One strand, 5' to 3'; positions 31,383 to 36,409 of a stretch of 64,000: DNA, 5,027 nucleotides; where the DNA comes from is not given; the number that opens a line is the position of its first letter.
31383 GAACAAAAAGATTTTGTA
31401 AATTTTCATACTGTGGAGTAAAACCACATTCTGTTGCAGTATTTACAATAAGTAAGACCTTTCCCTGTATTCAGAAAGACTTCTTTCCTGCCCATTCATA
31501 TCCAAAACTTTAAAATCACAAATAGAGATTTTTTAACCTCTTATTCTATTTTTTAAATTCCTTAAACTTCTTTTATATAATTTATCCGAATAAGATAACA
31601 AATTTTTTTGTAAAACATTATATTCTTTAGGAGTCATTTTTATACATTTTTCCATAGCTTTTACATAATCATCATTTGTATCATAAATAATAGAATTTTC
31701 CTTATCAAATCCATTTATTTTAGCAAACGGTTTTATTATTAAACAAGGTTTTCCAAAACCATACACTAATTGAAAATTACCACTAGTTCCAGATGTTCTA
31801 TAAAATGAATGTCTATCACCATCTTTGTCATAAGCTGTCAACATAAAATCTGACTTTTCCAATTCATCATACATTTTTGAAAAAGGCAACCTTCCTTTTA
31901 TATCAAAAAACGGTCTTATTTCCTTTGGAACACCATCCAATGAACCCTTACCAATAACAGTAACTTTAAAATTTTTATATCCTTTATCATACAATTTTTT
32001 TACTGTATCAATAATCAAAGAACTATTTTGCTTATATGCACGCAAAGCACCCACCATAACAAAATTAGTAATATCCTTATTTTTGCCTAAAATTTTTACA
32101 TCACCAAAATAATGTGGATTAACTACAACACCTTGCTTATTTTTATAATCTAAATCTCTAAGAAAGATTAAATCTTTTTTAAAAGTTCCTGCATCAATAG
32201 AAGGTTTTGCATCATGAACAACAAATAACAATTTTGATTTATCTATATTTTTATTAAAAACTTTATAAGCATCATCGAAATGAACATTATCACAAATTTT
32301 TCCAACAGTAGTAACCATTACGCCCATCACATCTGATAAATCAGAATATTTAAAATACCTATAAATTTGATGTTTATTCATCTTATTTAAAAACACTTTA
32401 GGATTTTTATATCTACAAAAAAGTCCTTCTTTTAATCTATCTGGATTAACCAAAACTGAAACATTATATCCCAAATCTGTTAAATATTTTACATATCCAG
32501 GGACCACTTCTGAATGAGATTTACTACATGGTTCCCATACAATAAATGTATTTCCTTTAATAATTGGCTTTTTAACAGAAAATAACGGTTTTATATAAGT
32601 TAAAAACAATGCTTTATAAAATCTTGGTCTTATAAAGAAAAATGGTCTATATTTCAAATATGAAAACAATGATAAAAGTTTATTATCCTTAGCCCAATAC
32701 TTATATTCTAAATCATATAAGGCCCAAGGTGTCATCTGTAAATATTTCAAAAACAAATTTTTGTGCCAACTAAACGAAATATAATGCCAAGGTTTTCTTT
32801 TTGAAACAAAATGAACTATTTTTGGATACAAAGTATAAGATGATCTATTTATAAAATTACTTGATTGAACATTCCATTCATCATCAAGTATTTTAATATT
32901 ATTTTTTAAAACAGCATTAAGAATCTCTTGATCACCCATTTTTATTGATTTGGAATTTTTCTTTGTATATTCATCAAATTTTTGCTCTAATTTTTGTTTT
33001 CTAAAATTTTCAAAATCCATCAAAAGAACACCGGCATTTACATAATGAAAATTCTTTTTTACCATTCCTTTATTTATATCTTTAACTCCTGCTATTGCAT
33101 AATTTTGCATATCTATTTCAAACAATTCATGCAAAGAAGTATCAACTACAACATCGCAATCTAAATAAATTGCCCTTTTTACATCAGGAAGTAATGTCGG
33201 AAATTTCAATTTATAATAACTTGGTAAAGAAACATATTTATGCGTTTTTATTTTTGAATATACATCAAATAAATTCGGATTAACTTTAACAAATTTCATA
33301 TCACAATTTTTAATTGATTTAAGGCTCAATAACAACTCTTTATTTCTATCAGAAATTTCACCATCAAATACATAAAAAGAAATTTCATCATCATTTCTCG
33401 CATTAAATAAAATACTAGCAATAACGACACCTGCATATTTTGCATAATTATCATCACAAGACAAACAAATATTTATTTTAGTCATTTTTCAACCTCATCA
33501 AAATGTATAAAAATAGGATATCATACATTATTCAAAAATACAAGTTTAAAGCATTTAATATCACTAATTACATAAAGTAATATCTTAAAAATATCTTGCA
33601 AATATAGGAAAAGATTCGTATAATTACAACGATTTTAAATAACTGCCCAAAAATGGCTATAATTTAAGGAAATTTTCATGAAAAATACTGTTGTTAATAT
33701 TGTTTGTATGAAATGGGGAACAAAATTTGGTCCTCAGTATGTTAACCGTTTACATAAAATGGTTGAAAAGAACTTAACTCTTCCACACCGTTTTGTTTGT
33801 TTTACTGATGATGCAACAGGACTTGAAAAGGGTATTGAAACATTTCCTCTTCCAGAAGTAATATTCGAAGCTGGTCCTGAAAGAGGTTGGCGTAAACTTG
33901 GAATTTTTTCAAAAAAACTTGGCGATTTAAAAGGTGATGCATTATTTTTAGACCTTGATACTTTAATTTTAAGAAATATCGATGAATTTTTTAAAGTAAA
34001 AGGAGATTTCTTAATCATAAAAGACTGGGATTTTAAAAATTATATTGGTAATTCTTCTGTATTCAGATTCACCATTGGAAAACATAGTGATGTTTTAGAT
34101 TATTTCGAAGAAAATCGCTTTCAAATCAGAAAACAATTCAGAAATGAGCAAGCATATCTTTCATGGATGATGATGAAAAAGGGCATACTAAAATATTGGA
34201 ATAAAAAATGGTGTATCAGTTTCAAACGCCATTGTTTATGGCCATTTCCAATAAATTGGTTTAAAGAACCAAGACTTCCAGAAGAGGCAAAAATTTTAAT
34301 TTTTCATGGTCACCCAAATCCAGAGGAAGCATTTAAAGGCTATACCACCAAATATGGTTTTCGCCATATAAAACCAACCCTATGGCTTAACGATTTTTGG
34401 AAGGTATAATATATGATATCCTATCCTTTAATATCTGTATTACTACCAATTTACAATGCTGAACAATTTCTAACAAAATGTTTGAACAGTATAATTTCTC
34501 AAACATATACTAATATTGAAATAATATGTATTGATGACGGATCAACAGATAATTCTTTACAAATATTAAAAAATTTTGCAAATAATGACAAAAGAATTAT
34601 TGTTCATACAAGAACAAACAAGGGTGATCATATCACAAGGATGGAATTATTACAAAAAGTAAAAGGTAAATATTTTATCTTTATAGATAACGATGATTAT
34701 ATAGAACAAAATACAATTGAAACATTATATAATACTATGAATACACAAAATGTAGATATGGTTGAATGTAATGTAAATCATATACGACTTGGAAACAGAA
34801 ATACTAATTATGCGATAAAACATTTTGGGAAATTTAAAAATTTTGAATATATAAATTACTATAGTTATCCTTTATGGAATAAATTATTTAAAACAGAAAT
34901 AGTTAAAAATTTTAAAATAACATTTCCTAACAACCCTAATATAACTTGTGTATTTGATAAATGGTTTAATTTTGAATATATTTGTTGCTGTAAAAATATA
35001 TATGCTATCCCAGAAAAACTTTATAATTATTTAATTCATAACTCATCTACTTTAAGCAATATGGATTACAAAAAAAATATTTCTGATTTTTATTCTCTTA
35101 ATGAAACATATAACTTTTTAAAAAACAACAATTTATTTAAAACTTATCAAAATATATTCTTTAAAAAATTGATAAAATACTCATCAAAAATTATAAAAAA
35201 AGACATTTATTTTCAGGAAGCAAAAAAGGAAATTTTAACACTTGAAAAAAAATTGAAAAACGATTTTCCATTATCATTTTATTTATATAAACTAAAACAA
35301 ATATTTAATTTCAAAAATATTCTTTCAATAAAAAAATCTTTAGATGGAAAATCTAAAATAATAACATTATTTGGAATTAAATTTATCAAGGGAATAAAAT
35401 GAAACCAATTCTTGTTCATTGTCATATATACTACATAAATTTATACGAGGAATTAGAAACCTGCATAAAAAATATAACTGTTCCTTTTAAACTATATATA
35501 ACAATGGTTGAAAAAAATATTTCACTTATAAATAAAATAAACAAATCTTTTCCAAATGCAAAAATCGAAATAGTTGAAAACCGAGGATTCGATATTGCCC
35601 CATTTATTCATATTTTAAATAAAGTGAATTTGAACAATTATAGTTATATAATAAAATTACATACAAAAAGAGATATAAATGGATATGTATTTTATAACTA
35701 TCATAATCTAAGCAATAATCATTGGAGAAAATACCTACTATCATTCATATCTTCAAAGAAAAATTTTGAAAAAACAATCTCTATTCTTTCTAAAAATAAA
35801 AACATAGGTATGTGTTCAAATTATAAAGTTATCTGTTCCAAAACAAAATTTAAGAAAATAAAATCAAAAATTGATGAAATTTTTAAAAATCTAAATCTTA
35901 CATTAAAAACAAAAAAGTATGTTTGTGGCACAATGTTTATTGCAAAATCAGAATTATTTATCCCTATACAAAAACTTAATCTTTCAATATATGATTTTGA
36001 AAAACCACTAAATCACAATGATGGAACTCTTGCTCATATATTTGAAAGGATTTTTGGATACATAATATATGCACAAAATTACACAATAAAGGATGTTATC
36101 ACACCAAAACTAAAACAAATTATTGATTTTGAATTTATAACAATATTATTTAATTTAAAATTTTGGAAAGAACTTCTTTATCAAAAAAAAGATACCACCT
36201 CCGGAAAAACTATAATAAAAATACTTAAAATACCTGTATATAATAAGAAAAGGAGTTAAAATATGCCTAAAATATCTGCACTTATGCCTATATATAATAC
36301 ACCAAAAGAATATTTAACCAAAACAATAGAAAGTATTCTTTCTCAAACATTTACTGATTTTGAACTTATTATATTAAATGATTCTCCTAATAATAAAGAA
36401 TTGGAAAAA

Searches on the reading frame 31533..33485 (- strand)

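Call 5: search_protein_families(library=pfam, proteins=[window:31533-33485:-])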
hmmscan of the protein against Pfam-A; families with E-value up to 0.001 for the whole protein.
window:31533-33485:- (650 aa): 2 families
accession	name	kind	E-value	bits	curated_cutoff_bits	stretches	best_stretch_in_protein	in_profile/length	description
PF01501.26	Glyco_transf_8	-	6.4e-48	164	24.3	1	5-236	1-252/253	Glycosyl transferase family 8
PF18404.7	Glyco_transf_24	-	1.2e-07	31.8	25.7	1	9-150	7-144/268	Glucosyltransferase 24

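Call 6: search_protein_families(library=ncbifam, proteins=[window:31533-33485:-])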
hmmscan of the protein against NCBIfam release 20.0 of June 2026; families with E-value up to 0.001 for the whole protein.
window:31533-33485:- (650 aa): 1 family
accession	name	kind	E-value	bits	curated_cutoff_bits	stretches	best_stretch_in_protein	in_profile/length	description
NF011718.0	PRK15171.1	equivalog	3.9e-16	59.1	461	1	3-259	27-298/337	lipopolysaccharide 3-alpha-galactosyltransferase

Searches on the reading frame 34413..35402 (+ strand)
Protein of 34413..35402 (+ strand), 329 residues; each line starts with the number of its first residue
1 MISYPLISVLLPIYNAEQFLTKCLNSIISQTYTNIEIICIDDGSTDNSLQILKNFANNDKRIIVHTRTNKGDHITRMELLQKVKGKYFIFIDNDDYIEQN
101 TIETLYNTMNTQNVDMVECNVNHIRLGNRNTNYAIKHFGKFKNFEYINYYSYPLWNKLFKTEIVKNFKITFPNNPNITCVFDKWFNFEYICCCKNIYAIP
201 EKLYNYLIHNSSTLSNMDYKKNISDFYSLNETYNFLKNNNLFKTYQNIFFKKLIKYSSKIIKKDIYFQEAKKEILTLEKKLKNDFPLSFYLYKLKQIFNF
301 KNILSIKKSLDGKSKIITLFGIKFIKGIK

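Call 5: search_protein_families(library=pfam, proteins=[window:34413-35402:+])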
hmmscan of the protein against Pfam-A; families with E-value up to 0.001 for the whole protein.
window:34413-35402:+ (329 aa): 4 families
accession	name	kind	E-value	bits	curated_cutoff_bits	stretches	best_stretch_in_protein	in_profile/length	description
PF00535.33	Glycos_transf_2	-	3.6e-34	118.6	23.3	1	8-150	1-132/168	Glycosyl transferase family 2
PF13641.12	Glyco_tranf_2_3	-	2.9e-09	37.7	27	1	7-132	3-133/230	Glycosyltransferase like family 2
PF10111.15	Glyco_tranf_2_2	-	3.6e-07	30.4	27.3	1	8-113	1-110/276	Glycosyltransferase like family 2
PF13704.12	Glyco_tranf_2_4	-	0.00029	21.7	27.5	1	15-97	2-84/98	Glycosyl transferase family 2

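Call 6: search_protein_families(library=ncbifam, proteins=[window:34413-35402:+])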
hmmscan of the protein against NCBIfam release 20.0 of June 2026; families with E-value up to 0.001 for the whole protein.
window:34413-35402:+ (329 aa): 24 families
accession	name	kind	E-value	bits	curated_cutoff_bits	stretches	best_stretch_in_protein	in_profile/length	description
NF007482.0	PRK10073.1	equivalog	5.9e-31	107.7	423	1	3-132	4-133/334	glycosyltransferase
NF047683.1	TeichurnBiosyTuaG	equivalog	8.3e-23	81.3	400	1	4-247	5-245/252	teichuronic acid biosynthesis protein TuaG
TIGR03937.1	PgaC_IcaA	equivalog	1.5e-18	67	422.3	1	3-113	43-154/407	poly-beta-1,6-N-acetyl-D-glucosamine synthase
NF050050.1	ProtGlycPglI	equivalog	3.6e-16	59.4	500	1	5-111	2-110/306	GalNAc(5)-diNAcBac-PP-undecaprenol beta-1,3-glucosyltransferase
TIGR03111.1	glyc2_xrt_Gpos1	hypoth_equivalog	9.6e-15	54.3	363.95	1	3-147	47-196/439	TIGR03111 family XrtG-associated glycosyltransferase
NF053739.1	GlytfEpsEBac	equivalog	2.9e-14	52.7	450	1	5-113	1-111/265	glycosyltransferase EpsE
TIGR04242.1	nodulat_NodC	equivalog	5.6e-13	48.6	550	1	4-117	47-164/395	chitooligosaccharide synthase NodC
NF007453.0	PRK10018.1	equivalog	6e-12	45.8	382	1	3-105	4-107/280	colanic acid biosynthesis glycosyltransferase WcaA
TIGR04017.1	WcaA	equivalog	6.1e-12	45.7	495.75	1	3-105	3-106/279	colanic acid biosynthesis glycosyltransferase WcaA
NF041875.1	EPS_EpsD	equivalog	6.7e-12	45.4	370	1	7-104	1-99/325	exopolysaccharide biosynthesis glycosyltransferase EpsD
NF041394.1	GtaseAglG_Halo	equivalog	2.2e-11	43.6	440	1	7-113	3-111/304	glucosyl-dolichyl phosphate glucuronosyltransferase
NF038302.1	EPS_HpsE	equivalog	2.5e-10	39.8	300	1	7-108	3-110/307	hormogonium polysaccharide biosynthesis glycosyltransferase HpsE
NF007986.1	PRK10714.1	equivalog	2.9e-10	39.7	529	1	7-117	8-122/316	undecaprenyl-phosphate 4-deoxy-4-formamido-L-arabinose transferase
NF038299.1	EPS_HpsN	equivalog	3.5e-10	39.4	425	1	5-138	1-137/317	hormogonium polysaccharide biosynthesis glycosyltransferase HpsN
TIGR04440.1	glyco_TIGR04440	domain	6e-10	39.2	70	1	8-136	3-134/215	TIGR00180 family glycosyltransferase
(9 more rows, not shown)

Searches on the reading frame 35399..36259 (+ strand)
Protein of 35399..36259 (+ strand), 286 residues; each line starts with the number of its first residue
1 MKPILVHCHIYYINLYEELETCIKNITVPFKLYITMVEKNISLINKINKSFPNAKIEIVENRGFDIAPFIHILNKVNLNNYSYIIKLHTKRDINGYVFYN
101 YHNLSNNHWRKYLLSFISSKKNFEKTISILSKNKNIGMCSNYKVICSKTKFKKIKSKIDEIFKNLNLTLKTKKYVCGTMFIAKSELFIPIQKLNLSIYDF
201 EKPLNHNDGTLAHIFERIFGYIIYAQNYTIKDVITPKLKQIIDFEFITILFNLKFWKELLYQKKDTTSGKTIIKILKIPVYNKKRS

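Call 5: search_protein_families(library=pfam, proteins=[window:35399-36259:+])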
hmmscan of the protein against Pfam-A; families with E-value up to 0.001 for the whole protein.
window:35399-36259:+ (286 aa): 1 family
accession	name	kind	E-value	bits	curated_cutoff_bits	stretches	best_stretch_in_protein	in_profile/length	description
PF05045.17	RgpF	-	1.2e-22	80.7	25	1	4-228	272-503/503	Rhamnan synthesis protein F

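Call 6: search_protein_families(library=ncbifam, proteins=[window:35399-36259:+])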
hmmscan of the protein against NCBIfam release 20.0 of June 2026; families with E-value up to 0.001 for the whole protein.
window:35399-36259:+ (286 aa): 0 families

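Call 31: find_encoding_contigs(protein=window:35399-36259:+, flank=2500, max_places=10)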
Protein window:35399-36259:+ (286 aa): 21 contigs read that carry it; 1 place shown.
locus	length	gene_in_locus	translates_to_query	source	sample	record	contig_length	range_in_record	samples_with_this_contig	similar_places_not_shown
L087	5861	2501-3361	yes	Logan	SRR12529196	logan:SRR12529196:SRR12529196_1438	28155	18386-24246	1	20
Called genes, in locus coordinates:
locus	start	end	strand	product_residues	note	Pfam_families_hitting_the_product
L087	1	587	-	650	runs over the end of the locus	PF01501:Glyco_transf_8, PF18404:Glyco_transf_24 (weak)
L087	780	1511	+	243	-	-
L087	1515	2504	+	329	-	PF00535:Glycos_transf_2, PF10111:Glyco_tranf_2_2 (weak), PF13641:Glyco_tranf_2_3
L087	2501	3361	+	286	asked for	PF05045:RgpF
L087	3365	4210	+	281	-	PF00535:Glycos_transf_2, PF10111:Glyco_tranf_2_2, PF13641:Glyco_tranf_2_3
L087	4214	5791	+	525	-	PF00884:Sulfatase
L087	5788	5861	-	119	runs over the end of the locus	PF04237:YjbR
